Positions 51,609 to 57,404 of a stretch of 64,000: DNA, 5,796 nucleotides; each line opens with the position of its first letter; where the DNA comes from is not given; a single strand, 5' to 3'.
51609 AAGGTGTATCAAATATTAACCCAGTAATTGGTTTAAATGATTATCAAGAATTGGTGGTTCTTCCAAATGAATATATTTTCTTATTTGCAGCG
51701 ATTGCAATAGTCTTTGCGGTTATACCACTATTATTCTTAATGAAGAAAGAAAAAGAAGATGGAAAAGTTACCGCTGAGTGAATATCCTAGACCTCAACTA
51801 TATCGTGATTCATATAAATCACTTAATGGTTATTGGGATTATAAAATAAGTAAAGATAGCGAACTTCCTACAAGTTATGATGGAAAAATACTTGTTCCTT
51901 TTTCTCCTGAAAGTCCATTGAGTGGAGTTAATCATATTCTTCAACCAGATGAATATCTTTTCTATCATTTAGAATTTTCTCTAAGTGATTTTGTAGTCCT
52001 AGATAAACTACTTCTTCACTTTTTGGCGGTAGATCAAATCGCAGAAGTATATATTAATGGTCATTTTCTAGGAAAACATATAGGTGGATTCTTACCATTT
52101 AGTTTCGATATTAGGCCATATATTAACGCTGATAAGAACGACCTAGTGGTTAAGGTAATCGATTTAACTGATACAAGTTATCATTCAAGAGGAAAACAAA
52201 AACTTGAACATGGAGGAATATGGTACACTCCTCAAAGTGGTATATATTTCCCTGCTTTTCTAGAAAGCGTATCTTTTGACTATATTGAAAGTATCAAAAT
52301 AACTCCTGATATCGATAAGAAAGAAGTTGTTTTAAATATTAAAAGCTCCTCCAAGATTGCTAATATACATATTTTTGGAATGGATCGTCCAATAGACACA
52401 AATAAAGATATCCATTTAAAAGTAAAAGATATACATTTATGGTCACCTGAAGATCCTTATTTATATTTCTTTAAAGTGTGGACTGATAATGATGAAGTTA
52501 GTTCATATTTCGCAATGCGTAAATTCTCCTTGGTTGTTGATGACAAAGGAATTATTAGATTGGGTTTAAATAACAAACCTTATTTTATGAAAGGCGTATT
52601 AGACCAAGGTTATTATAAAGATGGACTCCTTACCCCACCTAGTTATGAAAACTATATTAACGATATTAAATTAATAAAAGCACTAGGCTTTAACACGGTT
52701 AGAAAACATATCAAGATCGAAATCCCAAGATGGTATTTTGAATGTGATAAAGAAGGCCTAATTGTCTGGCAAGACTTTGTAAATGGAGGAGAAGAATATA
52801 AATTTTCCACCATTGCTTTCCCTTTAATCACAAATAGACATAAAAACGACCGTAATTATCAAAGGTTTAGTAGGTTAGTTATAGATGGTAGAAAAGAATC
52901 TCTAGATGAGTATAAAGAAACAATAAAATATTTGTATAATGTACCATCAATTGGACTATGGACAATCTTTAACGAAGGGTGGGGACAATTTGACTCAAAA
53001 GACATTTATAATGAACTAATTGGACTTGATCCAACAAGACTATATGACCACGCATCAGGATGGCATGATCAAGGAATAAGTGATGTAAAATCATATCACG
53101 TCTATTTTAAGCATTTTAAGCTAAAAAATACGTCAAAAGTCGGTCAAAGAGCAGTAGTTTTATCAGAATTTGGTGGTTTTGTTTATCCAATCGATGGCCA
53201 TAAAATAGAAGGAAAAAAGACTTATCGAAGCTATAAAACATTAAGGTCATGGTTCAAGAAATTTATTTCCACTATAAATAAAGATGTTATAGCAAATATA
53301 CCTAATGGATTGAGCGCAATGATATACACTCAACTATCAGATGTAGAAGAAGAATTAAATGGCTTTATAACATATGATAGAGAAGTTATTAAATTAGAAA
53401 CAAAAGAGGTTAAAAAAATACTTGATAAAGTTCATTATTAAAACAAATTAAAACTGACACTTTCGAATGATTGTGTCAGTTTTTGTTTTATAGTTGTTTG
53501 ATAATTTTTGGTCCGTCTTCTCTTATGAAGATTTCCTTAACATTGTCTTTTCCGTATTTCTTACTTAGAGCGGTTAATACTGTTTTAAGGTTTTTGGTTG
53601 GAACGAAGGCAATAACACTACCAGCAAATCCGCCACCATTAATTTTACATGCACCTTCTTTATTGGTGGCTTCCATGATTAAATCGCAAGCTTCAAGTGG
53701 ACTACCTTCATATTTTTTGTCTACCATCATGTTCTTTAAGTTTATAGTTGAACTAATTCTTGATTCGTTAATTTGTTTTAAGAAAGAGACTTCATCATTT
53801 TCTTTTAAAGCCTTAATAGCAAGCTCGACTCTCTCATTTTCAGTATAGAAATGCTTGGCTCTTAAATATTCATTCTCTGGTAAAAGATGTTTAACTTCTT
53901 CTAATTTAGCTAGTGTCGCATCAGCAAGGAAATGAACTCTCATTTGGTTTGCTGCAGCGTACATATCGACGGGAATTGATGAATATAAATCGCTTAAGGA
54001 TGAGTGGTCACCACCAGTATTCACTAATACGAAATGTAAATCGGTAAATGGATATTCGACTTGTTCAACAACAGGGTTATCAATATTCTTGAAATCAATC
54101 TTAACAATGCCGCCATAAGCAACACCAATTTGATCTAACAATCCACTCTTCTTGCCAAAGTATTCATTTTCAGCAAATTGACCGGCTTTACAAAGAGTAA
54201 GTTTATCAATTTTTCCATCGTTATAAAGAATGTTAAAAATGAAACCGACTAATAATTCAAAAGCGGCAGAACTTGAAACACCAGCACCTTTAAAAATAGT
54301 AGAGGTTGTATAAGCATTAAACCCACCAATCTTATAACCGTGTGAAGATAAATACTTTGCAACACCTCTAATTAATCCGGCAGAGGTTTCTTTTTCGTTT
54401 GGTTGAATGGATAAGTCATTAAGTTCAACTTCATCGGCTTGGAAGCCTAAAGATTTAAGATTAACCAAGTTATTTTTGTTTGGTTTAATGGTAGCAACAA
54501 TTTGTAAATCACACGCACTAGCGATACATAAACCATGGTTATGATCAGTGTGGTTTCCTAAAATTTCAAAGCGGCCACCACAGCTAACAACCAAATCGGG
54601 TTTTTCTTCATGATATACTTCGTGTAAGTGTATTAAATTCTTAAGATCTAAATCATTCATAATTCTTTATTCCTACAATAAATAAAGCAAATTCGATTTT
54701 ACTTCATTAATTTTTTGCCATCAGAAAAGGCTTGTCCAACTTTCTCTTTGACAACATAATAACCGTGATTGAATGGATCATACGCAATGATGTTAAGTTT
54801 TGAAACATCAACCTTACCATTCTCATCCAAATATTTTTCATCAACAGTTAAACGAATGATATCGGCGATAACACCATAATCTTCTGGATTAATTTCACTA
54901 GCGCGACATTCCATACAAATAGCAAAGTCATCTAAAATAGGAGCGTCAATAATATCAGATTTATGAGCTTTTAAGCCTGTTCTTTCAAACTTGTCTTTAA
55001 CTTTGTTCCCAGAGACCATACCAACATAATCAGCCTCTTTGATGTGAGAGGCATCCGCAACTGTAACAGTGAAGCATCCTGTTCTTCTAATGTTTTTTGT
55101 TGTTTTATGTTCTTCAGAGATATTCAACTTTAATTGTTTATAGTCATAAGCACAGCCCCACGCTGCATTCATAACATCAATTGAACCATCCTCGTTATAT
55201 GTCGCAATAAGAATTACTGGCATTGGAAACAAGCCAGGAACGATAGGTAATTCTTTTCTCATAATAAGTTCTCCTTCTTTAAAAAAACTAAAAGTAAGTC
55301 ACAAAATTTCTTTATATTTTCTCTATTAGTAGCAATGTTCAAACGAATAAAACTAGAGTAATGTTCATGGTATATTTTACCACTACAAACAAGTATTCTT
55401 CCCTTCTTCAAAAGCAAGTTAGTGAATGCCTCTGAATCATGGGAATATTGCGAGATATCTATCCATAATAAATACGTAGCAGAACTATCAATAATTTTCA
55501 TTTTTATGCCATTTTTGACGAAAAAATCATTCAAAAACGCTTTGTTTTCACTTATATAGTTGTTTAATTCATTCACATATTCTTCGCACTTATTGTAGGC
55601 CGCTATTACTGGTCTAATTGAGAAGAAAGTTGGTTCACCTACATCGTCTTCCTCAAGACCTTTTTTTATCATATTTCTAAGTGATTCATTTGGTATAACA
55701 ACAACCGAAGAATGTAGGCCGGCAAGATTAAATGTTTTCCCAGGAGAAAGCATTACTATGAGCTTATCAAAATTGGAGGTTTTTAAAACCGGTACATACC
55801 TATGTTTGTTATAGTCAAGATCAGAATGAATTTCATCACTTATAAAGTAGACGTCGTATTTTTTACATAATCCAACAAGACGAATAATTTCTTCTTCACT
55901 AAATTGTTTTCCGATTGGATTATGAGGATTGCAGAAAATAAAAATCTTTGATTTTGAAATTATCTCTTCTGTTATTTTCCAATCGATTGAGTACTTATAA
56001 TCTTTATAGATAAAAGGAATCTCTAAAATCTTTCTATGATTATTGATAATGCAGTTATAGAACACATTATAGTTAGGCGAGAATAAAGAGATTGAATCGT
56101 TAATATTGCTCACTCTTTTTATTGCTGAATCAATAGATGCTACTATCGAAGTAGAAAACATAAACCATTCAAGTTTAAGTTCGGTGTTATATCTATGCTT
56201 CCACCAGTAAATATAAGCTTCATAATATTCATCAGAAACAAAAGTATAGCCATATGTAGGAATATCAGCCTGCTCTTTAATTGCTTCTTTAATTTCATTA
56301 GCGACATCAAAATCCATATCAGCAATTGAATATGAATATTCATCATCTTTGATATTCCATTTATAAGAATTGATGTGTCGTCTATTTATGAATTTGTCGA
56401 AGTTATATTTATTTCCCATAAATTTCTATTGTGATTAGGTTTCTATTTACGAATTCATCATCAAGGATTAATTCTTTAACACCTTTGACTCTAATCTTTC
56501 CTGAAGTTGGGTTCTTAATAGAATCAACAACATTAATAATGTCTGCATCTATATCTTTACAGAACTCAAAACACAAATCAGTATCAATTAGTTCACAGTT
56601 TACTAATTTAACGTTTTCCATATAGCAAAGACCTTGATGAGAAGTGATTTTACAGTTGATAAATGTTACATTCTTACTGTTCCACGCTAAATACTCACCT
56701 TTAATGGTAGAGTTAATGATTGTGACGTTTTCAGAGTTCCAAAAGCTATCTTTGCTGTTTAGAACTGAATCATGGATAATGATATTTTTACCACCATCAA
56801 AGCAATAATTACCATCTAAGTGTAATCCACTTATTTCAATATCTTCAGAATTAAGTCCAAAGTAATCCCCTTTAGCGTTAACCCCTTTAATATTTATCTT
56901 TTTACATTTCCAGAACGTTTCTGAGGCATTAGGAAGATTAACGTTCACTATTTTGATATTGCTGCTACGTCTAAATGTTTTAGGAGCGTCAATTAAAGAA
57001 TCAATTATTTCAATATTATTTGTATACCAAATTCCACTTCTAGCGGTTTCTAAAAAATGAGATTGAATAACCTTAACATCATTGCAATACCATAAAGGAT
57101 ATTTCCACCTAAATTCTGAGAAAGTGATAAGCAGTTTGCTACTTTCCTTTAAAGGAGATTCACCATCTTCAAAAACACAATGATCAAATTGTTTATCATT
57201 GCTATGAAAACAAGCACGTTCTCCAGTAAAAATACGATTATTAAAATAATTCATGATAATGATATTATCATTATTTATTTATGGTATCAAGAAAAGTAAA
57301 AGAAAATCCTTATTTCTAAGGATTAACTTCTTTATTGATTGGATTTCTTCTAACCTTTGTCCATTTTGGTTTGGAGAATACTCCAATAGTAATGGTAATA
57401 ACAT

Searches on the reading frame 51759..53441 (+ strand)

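Call 67: search_protein_families(library=pfam, proteins=[window:51759-53441:+], max_evalue=0.00001)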
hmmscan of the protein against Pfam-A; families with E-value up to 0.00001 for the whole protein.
window:51759-53441:+ (560 aa): 4 families
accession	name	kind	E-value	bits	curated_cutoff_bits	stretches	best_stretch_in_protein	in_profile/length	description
PF02837.24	Glyco_hydro_2_N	-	3.9e-15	56.6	28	1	68-167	68-164/169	Glycosyl hydrolases family 2, sugar binding domain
PF02836.23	Glyco_hydro_2_C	-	8e-10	38.8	21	1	295-558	34-300/302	Glycosyl hydrolases family 2, TIM barrel domain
PF22666.2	Glyco_hydro_2_N2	-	1.2e-07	32.4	27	1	68-133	51-117/167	Glycosyl hydrolase 2 galactose-binding domain-like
PF00703.27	Glyco_hydro_2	-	3.9e-06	28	23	0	216-254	64-109/109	Glycosyl hydrolases family 2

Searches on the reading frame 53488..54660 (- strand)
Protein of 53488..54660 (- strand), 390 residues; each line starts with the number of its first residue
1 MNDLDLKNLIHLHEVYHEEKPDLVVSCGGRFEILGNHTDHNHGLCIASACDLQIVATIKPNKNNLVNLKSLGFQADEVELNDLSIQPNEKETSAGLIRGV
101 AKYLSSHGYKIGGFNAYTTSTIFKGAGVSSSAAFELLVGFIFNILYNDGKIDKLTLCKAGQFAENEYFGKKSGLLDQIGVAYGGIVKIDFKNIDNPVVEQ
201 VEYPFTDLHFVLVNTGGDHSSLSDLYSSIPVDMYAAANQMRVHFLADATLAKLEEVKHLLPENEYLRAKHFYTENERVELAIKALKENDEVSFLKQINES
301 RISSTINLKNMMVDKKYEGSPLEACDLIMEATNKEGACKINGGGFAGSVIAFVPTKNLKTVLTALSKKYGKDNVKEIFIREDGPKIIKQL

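Call 19: search_protein_families(library=pfam, proteins=[window:53488-54660:-], max_evalue=0.00001)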
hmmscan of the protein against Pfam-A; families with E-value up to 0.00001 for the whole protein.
window:53488-54660:- (390 aa): 2 families
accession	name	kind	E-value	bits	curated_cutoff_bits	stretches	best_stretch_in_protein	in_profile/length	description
PF10509.15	GalKase_gal_bdg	-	1.2e-11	44.4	23.1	1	14-60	5-49/49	Galactokinase galactose-binding signature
PF00288.32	GHMP_kinases_N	-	1.7e-11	44.6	22.3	1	96-184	2-87/87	GHMP kinases N terminal domain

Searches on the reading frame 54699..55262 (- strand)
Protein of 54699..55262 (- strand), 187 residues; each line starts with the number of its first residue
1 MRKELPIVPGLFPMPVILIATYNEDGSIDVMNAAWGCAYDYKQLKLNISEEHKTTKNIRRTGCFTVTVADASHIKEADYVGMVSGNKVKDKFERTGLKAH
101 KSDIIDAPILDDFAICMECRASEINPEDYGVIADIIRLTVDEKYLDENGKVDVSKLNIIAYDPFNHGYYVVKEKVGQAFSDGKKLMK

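Call 19: search_protein_families(library=pfam, proteins=[window:54699-55262:-], max_evalue=0.00001)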
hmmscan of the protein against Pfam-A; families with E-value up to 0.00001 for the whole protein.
window:54699-55262:- (187 aa): 1 family
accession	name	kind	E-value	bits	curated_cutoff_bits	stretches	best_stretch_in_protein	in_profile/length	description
PF01613.24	Flavin_Reduct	-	2.6e-10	41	27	1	11-124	3-115/153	Flavin reductase like domain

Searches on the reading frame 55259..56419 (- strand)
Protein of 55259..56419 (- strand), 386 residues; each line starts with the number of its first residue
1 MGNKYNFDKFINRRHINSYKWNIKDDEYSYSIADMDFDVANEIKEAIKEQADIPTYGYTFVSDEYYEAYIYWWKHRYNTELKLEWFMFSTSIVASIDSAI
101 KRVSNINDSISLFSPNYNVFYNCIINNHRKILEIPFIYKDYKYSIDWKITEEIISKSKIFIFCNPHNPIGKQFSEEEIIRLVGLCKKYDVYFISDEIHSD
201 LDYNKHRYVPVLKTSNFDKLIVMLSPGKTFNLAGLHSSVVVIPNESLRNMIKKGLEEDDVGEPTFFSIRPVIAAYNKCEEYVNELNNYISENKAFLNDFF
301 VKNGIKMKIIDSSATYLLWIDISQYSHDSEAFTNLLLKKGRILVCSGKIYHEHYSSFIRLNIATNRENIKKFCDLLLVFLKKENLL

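Call 19: search_protein_families(library=pfam, proteins=[window:55259-56419:-], max_evalue=0.00001)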
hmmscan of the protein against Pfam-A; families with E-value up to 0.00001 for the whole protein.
window:55259-56419:- (386 aa): 1 family
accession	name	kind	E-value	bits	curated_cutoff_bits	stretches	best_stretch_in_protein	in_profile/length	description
PF00155.27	Aminotran_1_2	-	6.7e-33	114.8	19.7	1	34-374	10-359/361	Aminotransferase class I and II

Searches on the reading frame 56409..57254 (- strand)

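Call 19: search_protein_families(library=pfam, proteins=[window:56409-57254:-], max_evalue=0.00001)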
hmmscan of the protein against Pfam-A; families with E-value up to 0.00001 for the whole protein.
window:56409-57254:- (281 aa): 1 family
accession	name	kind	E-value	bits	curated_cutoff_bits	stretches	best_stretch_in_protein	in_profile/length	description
PF12541.14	DUF3737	-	5.1e-113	377.3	23.9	1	4-276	3-274/275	Protein of unknown function (DUF3737)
